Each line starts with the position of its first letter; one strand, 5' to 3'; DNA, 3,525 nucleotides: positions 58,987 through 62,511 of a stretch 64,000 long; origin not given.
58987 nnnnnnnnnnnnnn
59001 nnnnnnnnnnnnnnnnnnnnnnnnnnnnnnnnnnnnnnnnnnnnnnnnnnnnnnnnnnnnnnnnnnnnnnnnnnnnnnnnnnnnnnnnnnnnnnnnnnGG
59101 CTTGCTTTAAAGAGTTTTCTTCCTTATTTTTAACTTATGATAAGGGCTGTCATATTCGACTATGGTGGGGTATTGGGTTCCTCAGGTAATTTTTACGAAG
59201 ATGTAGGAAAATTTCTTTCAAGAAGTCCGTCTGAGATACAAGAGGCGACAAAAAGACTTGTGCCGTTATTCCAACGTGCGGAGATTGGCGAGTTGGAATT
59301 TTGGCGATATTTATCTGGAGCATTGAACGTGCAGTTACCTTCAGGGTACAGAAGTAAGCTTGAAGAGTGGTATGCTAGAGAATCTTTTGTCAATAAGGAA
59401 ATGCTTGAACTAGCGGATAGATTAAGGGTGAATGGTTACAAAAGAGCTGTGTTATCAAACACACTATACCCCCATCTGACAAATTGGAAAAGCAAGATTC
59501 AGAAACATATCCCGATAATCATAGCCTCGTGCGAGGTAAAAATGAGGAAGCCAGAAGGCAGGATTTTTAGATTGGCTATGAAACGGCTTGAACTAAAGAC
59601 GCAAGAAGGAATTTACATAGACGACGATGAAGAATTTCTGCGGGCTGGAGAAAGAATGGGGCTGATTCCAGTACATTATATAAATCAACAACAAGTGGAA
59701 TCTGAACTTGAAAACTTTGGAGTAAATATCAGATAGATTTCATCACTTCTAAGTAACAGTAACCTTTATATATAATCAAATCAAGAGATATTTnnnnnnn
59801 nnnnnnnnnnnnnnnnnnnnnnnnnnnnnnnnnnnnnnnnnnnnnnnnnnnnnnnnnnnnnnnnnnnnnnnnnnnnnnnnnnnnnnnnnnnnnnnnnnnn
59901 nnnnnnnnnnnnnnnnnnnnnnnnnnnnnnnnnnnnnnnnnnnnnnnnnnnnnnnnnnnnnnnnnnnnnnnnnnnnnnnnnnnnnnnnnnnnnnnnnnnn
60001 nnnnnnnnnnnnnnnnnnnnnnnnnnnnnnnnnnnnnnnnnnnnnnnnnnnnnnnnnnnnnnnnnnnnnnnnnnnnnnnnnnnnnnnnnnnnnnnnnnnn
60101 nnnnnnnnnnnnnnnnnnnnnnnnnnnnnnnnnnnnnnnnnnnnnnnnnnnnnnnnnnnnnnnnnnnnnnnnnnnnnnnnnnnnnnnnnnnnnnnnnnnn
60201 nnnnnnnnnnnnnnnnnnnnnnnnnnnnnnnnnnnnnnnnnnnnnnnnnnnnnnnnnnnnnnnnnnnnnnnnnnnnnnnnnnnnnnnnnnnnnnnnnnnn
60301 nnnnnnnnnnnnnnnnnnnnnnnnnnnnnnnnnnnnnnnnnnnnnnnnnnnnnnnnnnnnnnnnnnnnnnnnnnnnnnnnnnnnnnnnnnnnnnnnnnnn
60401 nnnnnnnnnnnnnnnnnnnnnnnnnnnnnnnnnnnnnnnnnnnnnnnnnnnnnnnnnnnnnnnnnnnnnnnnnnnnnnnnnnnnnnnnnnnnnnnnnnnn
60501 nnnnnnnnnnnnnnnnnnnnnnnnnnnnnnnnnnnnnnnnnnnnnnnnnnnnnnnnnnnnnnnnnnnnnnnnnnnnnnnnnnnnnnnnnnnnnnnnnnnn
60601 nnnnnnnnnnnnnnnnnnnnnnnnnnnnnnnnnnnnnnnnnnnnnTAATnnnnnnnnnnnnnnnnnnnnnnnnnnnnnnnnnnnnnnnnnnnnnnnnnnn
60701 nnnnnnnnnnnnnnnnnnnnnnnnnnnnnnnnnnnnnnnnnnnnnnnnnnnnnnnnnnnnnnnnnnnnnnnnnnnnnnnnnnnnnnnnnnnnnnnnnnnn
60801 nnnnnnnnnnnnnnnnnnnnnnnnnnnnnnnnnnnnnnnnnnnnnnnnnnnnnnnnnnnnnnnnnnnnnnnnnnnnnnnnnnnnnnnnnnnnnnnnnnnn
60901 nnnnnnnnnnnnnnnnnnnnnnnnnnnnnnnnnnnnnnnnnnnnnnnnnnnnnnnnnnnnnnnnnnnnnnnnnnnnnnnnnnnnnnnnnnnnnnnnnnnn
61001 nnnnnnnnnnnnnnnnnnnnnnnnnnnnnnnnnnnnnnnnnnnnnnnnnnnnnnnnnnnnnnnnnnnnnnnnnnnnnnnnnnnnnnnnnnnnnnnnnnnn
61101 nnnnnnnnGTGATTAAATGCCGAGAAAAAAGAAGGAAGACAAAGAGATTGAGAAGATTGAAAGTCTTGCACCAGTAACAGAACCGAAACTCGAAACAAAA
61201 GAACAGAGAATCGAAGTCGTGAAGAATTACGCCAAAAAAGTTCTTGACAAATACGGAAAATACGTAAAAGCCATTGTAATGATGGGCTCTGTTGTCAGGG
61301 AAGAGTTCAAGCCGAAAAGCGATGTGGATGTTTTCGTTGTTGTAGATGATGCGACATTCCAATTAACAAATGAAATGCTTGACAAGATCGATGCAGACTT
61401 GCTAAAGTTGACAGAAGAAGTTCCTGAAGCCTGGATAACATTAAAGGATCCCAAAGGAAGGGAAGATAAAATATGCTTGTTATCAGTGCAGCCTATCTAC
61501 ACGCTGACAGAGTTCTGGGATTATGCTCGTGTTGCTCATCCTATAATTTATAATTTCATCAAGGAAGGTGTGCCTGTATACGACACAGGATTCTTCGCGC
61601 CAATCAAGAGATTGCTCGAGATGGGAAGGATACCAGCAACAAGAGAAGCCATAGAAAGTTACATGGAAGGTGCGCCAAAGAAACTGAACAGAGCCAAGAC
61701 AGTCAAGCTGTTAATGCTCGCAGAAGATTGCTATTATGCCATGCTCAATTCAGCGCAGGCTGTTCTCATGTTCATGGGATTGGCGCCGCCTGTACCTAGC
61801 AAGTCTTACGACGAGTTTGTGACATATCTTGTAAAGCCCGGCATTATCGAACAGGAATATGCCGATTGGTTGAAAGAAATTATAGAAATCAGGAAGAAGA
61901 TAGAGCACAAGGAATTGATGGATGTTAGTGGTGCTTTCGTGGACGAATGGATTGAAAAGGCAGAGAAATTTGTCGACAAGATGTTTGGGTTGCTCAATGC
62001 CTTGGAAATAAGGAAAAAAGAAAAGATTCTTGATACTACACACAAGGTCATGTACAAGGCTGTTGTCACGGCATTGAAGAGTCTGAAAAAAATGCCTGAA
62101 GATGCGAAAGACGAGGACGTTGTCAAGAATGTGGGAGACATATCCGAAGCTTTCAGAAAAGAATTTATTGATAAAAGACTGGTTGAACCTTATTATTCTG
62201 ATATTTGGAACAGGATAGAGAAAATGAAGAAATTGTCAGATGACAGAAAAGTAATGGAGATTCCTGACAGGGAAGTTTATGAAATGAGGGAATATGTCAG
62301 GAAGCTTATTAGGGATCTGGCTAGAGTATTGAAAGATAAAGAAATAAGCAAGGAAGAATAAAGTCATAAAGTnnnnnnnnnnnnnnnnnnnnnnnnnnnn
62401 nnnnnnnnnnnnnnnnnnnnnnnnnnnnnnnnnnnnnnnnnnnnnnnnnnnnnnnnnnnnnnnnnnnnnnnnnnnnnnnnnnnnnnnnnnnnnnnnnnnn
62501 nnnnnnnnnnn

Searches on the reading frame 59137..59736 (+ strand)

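Call 72: search_protein_families(library=pfam, proteins=[window:59137-59736:+], max_evalue=0.01)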
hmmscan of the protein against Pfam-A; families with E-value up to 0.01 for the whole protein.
window:59137-59736:+ (199 aa): 2 families
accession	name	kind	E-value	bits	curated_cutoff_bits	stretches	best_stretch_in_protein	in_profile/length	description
PF00702.32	Hydrolase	-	9.9e-12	46.1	26.4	1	2-175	1-191/191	haloacid dehalogenase-like hydrolase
PF13419.12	HAD_2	-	8.3e-09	36.2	23.8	1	86-176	81-173/178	Haloacid dehalogenase-like hydrolase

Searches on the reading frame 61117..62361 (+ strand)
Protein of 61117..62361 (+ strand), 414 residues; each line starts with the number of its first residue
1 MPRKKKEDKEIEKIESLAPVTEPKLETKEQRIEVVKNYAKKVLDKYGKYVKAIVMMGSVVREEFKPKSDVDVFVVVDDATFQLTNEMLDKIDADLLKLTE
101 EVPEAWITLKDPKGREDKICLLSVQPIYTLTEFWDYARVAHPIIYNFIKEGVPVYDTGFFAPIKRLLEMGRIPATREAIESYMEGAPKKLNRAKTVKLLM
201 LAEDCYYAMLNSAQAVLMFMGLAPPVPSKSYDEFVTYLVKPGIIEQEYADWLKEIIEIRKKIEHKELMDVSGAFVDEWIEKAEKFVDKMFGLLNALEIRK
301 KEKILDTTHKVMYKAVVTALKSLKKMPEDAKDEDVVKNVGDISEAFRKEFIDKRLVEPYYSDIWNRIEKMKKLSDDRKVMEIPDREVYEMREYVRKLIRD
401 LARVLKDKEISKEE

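Call 94: search_protein_families(library=pfam, proteins=[window:61117-62361:+], max_evalue=0.001)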
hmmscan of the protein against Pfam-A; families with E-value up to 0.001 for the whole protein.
window:61117-62361:+ (414 aa): 3 families
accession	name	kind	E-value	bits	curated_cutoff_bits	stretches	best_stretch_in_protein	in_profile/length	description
PF01909.29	NTP_transf_2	-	3.6e-09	37.3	21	1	36-100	2-66/93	Nucleotidyltransferase domain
PF18765.7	Polbeta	-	7.4e-07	29.7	26.9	1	40-94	4-65/93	Polymerase beta, Nucleotidyltransferase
PF22600.2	MTPAP-like_central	-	0.00031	21.3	27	1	12-85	6-74/139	Poly(A) RNA polymerase, mitochondrial-like, central palm domain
